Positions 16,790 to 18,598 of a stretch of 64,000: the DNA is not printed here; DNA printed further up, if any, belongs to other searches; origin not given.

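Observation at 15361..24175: DeoR-linked seven-gene carbohydrate cluster with an unrecognisable pathway logic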

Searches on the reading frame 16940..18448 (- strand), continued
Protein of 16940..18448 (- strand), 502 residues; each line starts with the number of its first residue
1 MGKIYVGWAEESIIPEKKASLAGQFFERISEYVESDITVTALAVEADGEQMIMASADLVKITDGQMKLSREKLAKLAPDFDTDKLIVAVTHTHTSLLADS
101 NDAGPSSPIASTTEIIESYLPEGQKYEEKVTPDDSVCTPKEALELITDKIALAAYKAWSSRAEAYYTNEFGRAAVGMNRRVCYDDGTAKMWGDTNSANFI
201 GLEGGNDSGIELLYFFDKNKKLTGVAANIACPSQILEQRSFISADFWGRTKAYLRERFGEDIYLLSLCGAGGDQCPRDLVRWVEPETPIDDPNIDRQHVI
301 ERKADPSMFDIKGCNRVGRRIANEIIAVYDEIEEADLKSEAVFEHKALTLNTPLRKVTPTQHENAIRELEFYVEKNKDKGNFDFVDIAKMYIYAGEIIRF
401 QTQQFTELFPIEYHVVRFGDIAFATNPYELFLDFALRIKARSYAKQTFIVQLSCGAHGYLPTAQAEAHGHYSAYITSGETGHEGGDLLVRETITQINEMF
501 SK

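Call 58: search_solved_structures(query=A2, max_evalue=10, show_alignments=2)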
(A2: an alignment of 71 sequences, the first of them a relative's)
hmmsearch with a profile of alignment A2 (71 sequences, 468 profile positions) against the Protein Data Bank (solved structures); distinct sequences matched with E-value up to 10: 7.
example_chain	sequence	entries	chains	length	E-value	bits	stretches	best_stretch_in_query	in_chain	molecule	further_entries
2zws_A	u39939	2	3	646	2.8e-15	59.1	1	8-406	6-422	Neutral ceramidase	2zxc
4wgk_A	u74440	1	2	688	1.2e-10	43.8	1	8-158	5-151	Neutral ceramidase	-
1yz6_A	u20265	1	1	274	0.55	12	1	281-345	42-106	Probable translation initiation factor 2 alpha subunit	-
3lo3_A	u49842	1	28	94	0.99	11.1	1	427-466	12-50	uncharacterized conserved protein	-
3aev_A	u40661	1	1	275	1.1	10.9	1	281-344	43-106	Translation initiation factor 2 subunit alpha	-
9ksv_A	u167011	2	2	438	1.4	10.6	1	294-344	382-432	PcApiGT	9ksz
9kt0_A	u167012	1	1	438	1.4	10.6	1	294-344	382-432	PcApiGT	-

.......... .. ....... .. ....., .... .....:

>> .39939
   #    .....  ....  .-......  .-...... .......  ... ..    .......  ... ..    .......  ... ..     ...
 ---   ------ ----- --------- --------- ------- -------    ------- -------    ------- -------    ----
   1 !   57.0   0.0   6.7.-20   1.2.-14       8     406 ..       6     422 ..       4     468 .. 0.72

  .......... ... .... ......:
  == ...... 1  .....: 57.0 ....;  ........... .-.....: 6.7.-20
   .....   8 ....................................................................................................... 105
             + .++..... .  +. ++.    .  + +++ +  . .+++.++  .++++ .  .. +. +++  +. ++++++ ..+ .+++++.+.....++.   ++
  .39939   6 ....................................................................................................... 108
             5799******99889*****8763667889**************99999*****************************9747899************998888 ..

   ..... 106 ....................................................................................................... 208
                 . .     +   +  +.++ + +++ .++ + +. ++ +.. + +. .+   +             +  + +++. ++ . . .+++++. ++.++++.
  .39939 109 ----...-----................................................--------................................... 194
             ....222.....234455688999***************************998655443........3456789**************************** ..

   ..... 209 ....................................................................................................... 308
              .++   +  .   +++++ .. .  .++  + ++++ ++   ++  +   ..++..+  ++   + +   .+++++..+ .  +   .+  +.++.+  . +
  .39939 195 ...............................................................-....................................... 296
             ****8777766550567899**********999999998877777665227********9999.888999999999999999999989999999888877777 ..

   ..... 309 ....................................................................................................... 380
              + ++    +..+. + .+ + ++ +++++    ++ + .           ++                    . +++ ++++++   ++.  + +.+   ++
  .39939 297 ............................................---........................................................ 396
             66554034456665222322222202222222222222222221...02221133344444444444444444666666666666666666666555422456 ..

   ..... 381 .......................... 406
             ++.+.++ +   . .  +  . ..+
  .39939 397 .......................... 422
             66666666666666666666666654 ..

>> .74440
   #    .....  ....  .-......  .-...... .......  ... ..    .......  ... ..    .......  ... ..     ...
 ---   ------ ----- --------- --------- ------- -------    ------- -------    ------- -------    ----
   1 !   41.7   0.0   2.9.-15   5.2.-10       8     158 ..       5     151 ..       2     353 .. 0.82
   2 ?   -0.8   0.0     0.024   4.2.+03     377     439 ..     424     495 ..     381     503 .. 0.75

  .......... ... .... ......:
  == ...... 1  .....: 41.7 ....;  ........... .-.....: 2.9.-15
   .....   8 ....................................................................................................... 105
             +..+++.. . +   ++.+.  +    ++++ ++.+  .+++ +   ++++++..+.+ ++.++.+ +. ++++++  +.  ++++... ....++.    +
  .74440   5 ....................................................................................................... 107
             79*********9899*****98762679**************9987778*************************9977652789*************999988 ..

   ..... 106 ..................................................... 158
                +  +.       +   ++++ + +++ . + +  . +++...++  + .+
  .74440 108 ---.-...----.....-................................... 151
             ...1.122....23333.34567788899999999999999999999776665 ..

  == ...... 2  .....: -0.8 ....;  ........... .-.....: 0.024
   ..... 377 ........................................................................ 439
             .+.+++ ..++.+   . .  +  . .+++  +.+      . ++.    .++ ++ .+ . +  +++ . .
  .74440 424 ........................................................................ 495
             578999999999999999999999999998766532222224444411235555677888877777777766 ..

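Call 76: search_protein_families(library=pfam, proteins=[P0383, P0336, P0351, P0361, P0368, P0381, P0364, P0252, P0264, P0370], max_evalue=0.001)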
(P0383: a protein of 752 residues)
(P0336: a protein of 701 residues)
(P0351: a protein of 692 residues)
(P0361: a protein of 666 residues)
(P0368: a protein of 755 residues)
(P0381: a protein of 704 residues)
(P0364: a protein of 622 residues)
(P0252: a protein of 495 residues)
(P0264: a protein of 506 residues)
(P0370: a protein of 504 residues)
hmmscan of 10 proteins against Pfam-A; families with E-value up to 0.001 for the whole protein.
P0383 (752 aa): 1 family
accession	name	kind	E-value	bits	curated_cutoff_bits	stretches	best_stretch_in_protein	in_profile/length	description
PF01261.30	AP_endonuc_2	-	6.2e-14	52.7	31.1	1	54-267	2-234/249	Xylose isomerase-like TIM barrel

P0336 (701 aa): 1 family
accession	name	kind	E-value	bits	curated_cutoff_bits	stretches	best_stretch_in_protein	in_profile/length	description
PF06452.16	CBM9_1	-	0.00089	19.6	23.4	0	540-673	21-154/185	Carbohydrate family 9 binding domain-like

P0351 (692 aa): 0 families

P0361 (666 aa): 4 families
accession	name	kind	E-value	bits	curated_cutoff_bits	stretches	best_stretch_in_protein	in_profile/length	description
PF02837.24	Glyco_hydro_2_N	-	3.4e-09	37.3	28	1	522-648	7-133/169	Glycosyl hydrolases family 2, sugar binding domain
PF13364.12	BetaGal_ABD2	-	4.1e-06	27.9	23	1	562-651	29-109/112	Beta-galactosidase second all-beta domain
PF04734.18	Ceramidase_alk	-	1.4e-05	24.4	32.1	1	31-125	2-99/509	Neutral/alkaline non-lysosomal ceramidase, N-terminal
PF22666.2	Glyco_hydro_2_N2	-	0.00087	19.8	27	0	571-609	51-90/167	Glycosyl hydrolase 2 galactose-binding domain-like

P0368 (755 aa): 1 family
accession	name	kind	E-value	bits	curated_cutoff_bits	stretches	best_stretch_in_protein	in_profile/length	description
PF02837.24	Glyco_hydro_2_N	-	1.5e-08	35.2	28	1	609-697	7-110/169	Glycosyl hydrolases family 2, sugar binding domain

P0381 (704 aa): 0 families

P0364 (622 aa): 1 family
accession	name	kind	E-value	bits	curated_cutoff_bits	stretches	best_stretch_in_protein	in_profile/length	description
PF04734.18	Ceramidase_alk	-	5.3e-06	25.8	32.1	1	36-185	3-149/509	Neutral/alkaline non-lysosomal ceramidase, N-terminal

P0252 (495 aa): 0 families

P0264 (506 aa): 0 families

P0370 (504 aa): 1 family
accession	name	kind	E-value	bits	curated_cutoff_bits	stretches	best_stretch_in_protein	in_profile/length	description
PF04734.18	Ceramidase_alk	-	2.8e-05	23.4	32.1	0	81-179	3-100/509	Neutral/alkaline non-lysosomal ceramidase, N-terminal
